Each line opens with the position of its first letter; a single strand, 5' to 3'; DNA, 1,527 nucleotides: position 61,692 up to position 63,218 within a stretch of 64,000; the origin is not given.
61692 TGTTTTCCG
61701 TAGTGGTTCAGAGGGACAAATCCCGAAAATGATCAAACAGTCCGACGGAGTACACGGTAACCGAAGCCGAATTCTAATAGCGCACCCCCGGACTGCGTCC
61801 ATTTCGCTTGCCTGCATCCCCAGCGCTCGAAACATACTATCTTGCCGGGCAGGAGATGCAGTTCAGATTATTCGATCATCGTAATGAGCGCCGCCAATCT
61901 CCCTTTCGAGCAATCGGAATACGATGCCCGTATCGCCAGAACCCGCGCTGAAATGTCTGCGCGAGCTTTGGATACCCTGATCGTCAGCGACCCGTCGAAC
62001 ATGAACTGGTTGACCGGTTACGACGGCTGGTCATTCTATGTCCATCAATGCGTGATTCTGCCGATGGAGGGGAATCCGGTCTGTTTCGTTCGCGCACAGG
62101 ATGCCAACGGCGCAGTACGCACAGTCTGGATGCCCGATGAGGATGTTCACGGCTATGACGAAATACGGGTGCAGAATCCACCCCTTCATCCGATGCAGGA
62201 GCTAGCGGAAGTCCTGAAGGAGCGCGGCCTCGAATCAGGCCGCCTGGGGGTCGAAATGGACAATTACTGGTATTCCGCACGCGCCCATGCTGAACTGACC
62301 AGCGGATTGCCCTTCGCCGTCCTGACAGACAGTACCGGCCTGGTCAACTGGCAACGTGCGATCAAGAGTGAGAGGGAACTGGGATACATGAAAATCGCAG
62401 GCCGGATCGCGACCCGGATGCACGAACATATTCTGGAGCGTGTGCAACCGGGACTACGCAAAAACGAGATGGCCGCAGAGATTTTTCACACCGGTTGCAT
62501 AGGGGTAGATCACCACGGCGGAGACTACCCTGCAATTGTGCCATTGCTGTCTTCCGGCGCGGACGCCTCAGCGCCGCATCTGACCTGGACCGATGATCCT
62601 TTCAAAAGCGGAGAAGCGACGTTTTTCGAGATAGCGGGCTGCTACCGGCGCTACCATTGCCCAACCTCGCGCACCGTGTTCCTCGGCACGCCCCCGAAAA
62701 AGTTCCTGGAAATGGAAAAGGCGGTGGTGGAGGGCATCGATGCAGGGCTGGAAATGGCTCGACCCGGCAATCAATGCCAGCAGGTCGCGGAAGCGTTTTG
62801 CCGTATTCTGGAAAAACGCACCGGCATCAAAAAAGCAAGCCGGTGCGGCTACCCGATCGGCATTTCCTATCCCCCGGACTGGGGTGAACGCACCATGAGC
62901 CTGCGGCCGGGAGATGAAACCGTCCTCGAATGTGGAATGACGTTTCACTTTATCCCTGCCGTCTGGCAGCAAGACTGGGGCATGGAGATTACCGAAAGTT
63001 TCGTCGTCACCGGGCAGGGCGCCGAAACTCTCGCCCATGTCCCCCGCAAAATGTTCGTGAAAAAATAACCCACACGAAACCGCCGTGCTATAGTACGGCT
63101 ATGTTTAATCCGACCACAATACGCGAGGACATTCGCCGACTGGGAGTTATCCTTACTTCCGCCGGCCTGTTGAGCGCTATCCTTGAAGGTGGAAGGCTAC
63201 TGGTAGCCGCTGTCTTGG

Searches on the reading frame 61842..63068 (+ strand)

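Call 46: search_protein_families(library=pfam, proteins=[window:61842-63068:+], max_evalue=0.001)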
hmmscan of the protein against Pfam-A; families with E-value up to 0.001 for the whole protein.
window:61842-63068:+ (408 aa): 2 families
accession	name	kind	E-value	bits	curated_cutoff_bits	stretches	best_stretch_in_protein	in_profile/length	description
PF00557.29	Peptidase_M24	-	9.2e-36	124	23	1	182-390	2-207/208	Metallopeptidase family M24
PF01321.24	Creatinase_N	-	2.2e-20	73.9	22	1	30-174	1-128/128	Creatinase/Prolidase N-terminal domain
